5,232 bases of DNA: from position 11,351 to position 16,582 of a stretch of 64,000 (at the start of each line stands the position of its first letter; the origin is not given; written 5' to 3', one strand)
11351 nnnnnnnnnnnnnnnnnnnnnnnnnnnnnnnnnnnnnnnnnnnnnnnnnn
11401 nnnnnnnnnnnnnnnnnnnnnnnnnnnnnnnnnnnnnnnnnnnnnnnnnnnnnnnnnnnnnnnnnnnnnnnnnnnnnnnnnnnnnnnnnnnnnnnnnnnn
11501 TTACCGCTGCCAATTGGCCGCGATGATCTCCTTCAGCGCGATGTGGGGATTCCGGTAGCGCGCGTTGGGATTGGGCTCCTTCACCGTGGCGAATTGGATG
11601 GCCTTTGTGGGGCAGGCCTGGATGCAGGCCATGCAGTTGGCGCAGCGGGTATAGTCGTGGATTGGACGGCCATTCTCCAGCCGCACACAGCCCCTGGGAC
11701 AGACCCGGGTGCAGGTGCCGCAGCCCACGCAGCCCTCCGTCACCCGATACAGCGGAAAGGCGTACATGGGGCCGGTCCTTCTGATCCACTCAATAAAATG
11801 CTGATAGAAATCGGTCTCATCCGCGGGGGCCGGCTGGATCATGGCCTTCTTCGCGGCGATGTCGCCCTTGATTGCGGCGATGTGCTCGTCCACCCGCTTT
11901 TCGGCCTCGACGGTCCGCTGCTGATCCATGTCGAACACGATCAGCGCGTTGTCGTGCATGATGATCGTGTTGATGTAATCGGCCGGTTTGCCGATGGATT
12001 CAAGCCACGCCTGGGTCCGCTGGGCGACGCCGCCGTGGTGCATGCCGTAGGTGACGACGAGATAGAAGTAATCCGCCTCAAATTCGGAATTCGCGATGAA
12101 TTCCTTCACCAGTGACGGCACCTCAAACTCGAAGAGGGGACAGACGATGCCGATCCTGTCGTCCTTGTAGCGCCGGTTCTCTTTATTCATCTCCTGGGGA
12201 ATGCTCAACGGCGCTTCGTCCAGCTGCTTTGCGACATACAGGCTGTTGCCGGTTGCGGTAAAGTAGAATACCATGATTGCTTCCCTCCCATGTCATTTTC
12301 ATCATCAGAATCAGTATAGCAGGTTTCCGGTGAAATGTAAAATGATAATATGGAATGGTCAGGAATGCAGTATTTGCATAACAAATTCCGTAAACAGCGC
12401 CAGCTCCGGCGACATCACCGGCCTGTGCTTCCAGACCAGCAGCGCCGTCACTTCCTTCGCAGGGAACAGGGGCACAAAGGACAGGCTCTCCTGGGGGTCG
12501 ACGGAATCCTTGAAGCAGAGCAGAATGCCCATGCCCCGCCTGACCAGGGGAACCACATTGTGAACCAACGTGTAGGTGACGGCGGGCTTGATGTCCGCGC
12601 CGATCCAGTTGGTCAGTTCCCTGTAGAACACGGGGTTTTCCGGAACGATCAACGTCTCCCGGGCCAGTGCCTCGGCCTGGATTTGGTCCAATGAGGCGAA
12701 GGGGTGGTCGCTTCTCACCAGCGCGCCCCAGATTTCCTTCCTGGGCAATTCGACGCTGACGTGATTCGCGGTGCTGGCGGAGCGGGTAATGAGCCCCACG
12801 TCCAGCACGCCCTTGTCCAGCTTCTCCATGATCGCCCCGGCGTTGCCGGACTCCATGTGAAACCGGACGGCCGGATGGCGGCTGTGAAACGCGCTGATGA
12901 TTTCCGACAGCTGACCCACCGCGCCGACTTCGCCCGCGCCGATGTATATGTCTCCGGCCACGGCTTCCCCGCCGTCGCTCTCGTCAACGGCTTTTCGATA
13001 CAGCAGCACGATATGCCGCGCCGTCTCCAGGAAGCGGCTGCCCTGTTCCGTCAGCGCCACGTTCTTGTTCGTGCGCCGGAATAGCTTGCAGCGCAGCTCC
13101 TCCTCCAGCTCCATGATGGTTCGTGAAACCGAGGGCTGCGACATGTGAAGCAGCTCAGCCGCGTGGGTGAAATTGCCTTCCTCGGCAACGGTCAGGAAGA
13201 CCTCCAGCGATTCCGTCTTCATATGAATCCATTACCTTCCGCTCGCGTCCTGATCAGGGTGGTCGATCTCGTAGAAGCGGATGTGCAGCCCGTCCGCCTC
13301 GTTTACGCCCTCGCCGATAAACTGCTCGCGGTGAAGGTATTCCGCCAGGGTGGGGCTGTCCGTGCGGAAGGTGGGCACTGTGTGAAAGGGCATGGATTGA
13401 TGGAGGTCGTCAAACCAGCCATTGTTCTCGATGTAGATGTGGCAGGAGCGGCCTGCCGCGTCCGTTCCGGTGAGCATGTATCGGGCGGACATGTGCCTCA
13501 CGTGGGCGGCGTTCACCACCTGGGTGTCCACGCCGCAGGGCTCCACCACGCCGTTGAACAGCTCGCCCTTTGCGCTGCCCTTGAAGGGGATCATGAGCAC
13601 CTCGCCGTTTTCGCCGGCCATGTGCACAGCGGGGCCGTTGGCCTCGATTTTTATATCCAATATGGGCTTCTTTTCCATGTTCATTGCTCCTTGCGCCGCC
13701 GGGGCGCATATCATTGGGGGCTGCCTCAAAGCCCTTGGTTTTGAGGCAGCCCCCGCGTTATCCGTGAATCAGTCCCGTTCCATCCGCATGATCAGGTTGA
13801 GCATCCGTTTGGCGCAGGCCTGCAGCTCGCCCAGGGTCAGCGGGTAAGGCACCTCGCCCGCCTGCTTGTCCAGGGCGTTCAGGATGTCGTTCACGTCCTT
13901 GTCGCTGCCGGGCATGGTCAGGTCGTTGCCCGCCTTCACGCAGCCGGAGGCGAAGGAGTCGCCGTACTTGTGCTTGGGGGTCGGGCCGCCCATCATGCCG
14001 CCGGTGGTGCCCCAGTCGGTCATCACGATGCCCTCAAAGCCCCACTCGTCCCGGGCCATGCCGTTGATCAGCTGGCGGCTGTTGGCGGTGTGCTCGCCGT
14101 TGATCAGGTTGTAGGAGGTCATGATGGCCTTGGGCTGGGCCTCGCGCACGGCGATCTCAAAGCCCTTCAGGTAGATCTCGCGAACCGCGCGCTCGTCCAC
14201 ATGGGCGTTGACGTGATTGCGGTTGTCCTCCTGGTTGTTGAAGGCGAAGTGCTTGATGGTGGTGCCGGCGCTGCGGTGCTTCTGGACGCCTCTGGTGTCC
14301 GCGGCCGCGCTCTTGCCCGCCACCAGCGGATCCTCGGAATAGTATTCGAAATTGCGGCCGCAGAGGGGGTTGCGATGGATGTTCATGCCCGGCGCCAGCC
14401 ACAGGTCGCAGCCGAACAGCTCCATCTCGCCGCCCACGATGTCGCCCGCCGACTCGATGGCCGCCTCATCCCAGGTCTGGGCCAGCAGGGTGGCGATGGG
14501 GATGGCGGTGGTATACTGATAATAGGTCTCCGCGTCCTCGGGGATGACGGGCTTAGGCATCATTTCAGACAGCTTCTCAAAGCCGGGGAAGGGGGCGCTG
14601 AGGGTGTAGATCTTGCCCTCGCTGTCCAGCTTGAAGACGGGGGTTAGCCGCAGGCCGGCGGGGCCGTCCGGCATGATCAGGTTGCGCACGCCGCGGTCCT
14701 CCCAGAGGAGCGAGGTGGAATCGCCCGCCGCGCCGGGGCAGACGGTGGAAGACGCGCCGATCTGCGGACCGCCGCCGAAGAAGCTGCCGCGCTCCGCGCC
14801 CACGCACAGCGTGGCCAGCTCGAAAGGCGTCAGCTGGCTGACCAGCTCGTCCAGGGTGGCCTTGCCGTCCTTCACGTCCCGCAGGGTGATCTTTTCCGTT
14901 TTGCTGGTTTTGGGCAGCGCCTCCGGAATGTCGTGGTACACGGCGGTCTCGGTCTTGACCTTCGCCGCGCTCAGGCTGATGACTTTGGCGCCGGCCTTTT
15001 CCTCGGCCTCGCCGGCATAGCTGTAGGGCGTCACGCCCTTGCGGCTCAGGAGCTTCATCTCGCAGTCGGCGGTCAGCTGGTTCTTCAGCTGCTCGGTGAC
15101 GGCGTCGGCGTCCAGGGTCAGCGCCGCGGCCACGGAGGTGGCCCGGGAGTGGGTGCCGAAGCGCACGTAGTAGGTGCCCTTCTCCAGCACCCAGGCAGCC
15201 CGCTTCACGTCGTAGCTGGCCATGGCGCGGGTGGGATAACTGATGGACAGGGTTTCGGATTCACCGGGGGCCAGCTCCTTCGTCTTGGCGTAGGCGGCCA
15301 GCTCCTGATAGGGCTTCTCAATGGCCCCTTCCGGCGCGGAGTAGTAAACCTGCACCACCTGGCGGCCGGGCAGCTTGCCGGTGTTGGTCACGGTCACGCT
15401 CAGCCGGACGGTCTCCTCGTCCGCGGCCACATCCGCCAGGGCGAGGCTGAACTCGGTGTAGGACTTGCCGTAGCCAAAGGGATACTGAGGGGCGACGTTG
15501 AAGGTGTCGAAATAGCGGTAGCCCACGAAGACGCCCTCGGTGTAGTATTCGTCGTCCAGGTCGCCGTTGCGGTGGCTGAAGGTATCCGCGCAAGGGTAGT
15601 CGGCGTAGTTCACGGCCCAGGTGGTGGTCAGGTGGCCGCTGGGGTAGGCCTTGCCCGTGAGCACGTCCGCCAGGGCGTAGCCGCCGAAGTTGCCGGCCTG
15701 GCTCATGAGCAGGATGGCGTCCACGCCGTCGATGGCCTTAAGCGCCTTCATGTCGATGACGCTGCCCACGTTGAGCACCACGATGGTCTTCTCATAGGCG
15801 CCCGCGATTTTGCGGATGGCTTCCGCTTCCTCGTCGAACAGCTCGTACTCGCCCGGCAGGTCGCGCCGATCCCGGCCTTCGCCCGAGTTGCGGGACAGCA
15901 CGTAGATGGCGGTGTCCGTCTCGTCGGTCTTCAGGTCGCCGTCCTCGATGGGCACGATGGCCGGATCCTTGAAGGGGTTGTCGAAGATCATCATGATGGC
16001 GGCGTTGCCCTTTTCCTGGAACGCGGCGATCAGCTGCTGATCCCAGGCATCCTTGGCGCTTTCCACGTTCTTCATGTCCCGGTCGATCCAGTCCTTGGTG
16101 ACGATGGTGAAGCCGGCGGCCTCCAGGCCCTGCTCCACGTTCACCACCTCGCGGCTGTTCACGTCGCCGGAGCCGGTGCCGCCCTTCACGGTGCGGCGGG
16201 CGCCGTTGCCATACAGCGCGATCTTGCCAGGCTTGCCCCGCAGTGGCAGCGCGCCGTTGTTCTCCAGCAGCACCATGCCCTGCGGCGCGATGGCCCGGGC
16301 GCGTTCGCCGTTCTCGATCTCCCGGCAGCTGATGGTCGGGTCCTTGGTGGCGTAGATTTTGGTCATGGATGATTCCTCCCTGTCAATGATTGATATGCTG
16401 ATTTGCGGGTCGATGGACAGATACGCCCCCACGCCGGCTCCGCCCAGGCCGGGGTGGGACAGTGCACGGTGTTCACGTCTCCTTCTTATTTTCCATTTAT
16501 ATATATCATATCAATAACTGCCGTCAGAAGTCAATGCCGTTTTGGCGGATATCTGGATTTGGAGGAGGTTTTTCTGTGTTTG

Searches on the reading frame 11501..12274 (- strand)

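Call 49: search_protein_families(library=pfam, proteins=[window:11501-12274:-], max_evalue=0.001)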
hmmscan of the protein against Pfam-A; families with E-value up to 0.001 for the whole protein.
window:11501-12274:- (257 aa): 12 families
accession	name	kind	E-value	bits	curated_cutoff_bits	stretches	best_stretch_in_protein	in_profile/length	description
PF00037.32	Fer4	-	5.1e-11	42.3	21.1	2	205-227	2-24/24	4Fe-4S binding domain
PF12797.12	Fer4_2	-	2.6e-09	36.8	24.5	2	176-193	4-21/22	4Fe-4S binding domain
PF12838.12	Fer4_7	-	9.9e-09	36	27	1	182-225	2-52/52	4Fe-4S dicluster domain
PF13237.11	Fer4_10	-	1.2e-08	35.2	25.5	2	176-222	3-53/53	4Fe-4S dicluster domain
PF13183.11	Fer4_8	-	2.7e-08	34.7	27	1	159-195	46-67/68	4Fe-4S dicluster domain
PF13187.11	Fer4_9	-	5.4e-08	33.2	27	1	182-226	2-52/52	4Fe-4S dicluster domain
PF14697.11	Fer4_21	-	2.6e-07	31.1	35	1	178-199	37-59/59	4Fe-4S dicluster domain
PF13484.11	Fer4_16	-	6.2e-07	30.5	30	1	210-236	1-26/66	4Fe-4S double cluster binding domain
PF12837.12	Fer4_6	-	8.3e-07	29.1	25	1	205-226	3-24/24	4Fe-4S binding domain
PF12800.12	Fer4_4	-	1.2e-05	25.7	24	0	180-195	2-17/17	4Fe-4S binding domain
PF13534.11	Fer4_17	-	0.00012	22.9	22.2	0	179-195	43-59/61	4Fe-4S dicluster domain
PF17179.9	Fer4_22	-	0.0002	22.6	27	0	178-194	77-93/95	4Fe-4S dicluster domain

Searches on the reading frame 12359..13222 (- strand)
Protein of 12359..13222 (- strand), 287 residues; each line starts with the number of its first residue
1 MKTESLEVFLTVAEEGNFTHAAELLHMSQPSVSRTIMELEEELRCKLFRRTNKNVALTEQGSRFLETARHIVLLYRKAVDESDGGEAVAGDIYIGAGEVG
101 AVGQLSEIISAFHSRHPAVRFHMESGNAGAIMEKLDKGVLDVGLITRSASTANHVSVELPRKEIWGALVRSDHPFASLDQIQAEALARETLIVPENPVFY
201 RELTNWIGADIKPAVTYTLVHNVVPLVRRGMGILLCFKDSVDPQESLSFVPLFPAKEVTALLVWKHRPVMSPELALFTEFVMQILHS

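Call 50: search_protein_families(library=pfam, proteins=[window:12359-13222:-], max_evalue=0.001)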
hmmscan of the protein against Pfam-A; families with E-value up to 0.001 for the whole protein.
window:12359-13222:- (287 aa): 2 families
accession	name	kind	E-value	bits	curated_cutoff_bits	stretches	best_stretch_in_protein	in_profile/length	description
PF03466.25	LysR_substrate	-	1.6e-25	90.2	28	1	88-282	4-205/209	LysR substrate binding domain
PF00126.33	HTH_1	-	9.9e-23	80.3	26.6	1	4-61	2-59/60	Bacterial regulatory helix-turn-helix protein, lysR family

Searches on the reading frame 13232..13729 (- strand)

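Call 49: search_protein_families(library=pfam, proteins=[window:13232-13729:-], max_evalue=0.001)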
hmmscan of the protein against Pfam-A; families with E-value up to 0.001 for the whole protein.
window:13232-13729:- (165 aa): 1 family
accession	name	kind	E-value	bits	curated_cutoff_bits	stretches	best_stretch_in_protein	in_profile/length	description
PF11578.13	DUF3237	-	7.9e-13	48.8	24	1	21-155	4-149/149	Protein of unknown function (DUF3237)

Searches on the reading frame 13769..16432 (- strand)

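Call 74: search_protein_families(library=pfam, proteins=[window:13769-16432:-], max_evalue=0.001)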
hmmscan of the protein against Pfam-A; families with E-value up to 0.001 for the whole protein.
window:13769-16432:- (887 aa): 3 families
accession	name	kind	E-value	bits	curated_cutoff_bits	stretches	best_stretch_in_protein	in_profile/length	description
PF01915.27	Glyco_hydro_3_C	-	8.1e-37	127.6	31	1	53-305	1-200/200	Glycosyl hydrolase family 3 C-terminal domain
PF00933.27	Glyco_hydro_3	-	6.2e-30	105.1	27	1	641-857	82-295/316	Glycosyl hydrolase family 3 N terminal domain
PF14310.12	Fn3-like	-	3.8e-19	69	25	1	359-429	2-71/71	Fibronectin type III-like domain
